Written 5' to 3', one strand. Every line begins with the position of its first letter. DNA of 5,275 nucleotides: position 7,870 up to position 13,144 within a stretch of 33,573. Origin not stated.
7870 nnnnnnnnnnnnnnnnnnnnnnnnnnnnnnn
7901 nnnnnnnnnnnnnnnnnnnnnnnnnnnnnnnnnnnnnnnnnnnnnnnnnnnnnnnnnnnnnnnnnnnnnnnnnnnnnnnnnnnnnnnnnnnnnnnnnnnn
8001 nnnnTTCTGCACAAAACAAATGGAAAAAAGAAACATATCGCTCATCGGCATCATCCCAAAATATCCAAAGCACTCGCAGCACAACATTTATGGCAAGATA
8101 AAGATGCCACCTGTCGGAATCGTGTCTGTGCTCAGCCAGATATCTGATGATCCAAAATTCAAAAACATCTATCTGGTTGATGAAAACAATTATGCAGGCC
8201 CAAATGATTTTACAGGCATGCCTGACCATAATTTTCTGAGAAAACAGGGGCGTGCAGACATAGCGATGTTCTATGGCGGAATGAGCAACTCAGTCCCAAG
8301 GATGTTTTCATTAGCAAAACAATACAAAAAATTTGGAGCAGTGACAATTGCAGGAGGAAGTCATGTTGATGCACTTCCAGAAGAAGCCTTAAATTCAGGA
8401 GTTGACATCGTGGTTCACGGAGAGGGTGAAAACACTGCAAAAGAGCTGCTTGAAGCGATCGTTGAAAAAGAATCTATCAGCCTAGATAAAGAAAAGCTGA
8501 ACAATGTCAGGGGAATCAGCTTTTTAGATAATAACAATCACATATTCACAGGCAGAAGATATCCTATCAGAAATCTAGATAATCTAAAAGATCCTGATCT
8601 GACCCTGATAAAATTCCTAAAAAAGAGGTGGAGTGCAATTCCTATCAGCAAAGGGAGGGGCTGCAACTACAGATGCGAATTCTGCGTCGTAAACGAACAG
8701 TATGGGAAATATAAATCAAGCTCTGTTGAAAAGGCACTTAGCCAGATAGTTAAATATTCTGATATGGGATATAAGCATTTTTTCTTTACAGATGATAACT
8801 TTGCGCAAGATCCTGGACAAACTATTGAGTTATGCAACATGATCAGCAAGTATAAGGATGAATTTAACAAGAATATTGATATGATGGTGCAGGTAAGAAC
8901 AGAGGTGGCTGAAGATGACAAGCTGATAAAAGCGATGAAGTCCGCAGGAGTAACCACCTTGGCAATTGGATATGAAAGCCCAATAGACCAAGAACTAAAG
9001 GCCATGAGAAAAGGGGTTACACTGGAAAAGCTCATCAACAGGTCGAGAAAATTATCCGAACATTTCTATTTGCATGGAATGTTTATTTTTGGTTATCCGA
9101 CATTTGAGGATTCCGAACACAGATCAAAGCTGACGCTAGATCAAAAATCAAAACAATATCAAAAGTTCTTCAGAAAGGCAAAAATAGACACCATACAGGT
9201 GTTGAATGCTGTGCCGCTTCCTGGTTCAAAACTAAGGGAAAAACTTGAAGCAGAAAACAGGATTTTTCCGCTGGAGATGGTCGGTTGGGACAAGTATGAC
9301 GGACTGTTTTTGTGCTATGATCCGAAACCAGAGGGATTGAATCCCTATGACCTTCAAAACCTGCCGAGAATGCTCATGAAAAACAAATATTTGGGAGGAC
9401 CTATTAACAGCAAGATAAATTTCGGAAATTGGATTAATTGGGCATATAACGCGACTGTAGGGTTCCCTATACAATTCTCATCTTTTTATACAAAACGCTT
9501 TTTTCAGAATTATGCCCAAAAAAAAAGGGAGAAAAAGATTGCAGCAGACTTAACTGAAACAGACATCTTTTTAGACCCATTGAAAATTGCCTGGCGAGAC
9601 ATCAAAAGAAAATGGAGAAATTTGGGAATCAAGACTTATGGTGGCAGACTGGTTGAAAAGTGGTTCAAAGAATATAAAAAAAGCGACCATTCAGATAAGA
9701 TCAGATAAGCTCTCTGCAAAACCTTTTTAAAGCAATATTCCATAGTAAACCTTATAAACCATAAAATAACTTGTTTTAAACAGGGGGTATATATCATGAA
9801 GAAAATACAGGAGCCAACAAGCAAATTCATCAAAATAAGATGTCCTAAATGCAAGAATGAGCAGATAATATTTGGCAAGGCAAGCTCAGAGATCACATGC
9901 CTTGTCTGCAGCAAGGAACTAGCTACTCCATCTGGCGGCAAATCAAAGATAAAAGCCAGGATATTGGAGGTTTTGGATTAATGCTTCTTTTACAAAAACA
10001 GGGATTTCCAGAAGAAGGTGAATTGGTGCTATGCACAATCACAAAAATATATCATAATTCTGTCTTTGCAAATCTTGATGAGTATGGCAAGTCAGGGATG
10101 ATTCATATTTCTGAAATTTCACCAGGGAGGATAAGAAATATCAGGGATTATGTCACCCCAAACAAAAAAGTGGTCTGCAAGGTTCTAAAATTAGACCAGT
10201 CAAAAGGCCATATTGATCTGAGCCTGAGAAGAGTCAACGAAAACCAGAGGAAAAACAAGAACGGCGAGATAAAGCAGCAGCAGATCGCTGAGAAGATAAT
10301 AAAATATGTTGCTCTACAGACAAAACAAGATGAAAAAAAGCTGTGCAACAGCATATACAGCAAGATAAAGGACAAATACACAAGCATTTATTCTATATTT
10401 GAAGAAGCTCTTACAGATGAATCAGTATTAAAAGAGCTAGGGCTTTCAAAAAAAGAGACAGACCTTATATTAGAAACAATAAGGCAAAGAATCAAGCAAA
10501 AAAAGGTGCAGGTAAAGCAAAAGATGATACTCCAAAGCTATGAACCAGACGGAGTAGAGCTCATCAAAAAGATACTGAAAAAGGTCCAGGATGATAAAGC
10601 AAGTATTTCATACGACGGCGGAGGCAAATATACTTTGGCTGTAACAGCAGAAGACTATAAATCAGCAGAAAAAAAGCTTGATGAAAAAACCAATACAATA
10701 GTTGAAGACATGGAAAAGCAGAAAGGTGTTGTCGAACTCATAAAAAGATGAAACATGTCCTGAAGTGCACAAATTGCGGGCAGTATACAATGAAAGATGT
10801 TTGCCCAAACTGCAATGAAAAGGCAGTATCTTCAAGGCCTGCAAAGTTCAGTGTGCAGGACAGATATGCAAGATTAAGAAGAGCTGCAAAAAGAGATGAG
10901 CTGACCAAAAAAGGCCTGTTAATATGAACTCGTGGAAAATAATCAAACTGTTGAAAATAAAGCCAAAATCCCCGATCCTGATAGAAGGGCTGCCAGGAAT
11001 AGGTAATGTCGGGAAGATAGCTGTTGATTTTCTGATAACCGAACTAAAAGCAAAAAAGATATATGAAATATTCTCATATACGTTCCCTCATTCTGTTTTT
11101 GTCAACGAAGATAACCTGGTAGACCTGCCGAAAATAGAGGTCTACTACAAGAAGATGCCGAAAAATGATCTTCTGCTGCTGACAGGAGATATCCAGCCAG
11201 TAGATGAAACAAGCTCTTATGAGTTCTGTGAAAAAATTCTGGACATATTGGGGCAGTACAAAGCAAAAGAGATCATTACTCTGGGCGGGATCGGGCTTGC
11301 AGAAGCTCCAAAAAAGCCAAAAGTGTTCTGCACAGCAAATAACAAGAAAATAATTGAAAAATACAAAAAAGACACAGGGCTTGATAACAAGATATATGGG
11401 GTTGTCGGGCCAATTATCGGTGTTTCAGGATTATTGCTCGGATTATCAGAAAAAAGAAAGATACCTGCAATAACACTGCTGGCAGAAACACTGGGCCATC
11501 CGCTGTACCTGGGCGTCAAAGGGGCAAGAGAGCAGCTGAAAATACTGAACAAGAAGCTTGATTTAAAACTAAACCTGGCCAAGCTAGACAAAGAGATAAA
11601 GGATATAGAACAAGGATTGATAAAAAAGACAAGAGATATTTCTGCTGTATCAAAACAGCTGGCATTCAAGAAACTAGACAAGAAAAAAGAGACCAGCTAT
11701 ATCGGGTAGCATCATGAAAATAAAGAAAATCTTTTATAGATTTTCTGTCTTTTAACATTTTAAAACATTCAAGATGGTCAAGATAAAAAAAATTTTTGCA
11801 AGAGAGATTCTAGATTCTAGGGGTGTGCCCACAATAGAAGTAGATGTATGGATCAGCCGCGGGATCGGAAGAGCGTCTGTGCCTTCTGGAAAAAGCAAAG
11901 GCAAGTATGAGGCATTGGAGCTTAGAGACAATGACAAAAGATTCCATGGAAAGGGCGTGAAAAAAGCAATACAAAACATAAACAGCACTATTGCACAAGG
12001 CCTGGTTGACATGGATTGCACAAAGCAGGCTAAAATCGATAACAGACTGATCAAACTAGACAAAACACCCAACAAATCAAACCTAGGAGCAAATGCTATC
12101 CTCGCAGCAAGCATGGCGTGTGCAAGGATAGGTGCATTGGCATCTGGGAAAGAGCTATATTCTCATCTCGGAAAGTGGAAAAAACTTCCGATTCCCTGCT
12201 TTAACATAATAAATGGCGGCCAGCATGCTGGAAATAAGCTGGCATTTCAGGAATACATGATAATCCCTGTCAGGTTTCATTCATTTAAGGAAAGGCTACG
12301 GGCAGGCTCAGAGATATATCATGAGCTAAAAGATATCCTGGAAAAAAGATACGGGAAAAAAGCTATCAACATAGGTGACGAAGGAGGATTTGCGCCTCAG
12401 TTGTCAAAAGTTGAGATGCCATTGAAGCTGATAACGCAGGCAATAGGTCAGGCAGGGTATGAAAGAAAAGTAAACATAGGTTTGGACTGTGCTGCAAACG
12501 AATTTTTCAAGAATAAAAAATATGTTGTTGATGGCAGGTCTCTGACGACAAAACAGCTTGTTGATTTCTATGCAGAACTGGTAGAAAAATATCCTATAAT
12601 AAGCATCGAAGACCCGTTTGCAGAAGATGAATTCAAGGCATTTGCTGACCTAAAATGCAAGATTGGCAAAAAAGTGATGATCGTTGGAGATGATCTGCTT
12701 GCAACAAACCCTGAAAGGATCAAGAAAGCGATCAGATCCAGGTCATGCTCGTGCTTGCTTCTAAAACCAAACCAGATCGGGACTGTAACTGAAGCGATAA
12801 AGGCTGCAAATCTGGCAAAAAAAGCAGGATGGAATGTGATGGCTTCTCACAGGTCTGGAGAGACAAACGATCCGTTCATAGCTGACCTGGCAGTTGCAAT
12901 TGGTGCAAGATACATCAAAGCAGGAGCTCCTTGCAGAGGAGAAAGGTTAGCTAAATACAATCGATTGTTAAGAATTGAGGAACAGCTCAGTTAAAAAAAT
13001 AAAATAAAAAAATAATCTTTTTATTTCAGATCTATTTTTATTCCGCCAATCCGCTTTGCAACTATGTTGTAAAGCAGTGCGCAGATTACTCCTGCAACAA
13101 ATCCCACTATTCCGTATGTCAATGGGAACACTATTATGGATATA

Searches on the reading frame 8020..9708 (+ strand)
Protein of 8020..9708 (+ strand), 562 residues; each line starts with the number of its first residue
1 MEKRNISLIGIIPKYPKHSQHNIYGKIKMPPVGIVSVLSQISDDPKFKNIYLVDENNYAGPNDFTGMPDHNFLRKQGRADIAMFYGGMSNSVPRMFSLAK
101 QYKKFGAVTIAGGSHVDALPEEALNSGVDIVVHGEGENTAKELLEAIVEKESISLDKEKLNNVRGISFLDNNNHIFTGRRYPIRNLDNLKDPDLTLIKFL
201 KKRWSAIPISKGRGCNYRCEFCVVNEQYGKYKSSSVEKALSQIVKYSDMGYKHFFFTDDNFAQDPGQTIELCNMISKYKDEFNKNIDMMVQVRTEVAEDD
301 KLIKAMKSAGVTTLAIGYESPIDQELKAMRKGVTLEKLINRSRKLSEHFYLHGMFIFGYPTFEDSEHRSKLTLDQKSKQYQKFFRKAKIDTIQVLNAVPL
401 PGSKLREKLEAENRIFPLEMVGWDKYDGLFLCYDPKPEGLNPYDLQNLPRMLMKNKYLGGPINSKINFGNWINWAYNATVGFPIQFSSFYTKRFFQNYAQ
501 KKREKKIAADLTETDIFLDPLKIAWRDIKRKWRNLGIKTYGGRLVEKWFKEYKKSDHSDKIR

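Call 8: search_protein_families(library=pfam, proteins=[window:8020-9708:+])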
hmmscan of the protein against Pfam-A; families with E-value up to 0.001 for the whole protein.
window:8020-9708:+ (562 aa): 2 families
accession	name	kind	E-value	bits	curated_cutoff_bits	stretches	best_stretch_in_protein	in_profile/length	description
PF04055.27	Radical_SAM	-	1.8e-17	64.4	29.5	1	210-366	2-158/166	Radical SAM superfamily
PF02310.24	B12-binding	-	8.6e-08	32.5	32.1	1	75-143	48-120/121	B12 binding domain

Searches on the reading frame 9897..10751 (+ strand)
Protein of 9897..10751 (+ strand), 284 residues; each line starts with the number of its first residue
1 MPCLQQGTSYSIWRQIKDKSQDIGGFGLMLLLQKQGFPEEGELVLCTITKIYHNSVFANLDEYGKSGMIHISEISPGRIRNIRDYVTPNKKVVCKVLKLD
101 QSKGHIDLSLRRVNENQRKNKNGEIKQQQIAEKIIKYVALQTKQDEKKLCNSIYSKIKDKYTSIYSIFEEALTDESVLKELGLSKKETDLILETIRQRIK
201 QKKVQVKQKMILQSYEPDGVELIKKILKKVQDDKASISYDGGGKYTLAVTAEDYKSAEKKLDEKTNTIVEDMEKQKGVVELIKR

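Call 8: search_protein_families(library=pfam, proteins=[window:9897-10751:+])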
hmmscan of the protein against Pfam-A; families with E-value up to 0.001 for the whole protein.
window:9897-10751:+ (284 aa): 2 families
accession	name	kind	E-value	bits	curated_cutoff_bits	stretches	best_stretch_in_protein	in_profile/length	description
PF07541.17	EIF_2_alpha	-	8.1e-22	77.8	22.8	1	150-254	2-114/114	Eukaryotic translation initiation factor 2 alpha subunit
PF00575.29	S1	-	7.6e-10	39.5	22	1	38-111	2-74/74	S1 RNA binding domain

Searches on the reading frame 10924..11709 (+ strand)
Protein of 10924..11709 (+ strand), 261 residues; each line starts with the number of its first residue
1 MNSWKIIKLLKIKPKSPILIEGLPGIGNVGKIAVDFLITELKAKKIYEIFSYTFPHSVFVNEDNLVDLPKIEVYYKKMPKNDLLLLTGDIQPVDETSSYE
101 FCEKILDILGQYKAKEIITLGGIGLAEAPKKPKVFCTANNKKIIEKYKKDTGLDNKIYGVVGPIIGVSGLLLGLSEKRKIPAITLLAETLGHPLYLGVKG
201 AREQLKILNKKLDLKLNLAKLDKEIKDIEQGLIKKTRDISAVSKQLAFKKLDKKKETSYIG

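Call 8: search_protein_families(library=pfam, proteins=[window:10924-11709:+])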
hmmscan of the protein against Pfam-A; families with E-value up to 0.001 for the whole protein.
window:10924-11709:+ (261 aa): 1 family
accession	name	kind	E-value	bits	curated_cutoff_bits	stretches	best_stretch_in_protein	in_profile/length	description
PF09754.15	PAC2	-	3.6e-42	145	25.8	1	19-232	1-211/215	PAC2 family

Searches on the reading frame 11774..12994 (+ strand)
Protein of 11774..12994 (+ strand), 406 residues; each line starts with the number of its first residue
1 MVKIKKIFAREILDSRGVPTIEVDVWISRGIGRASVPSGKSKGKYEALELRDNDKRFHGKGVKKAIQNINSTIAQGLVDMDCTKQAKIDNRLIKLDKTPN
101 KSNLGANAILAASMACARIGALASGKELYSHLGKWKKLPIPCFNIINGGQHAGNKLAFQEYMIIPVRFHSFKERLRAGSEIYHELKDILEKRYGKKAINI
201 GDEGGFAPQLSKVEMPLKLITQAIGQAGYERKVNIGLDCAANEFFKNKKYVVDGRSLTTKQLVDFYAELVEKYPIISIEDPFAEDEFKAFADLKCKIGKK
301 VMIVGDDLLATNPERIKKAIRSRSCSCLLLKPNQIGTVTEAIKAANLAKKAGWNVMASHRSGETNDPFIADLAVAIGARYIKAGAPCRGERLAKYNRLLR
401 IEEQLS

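Call 8: search_protein_families(library=pfam, proteins=[window:11774-12994:+])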
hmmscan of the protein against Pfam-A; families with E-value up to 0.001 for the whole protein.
window:11774-12994:+ (406 aa): 3 families
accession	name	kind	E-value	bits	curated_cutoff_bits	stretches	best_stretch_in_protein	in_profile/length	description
PF00113.28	Enolase_C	-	2.6e-117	391.8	21.5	1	137-405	3-281/296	Enolase, C-terminal TIM barrel domain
PF03952.21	Enolase_N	-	9.1e-52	175.1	35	1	4-132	1-131/131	Enolase, N-terminal domain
PF13378.12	MR_MLE_C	-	5.3e-10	39.8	29.4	1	257-359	55-154/219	Enolase C-terminal domain-like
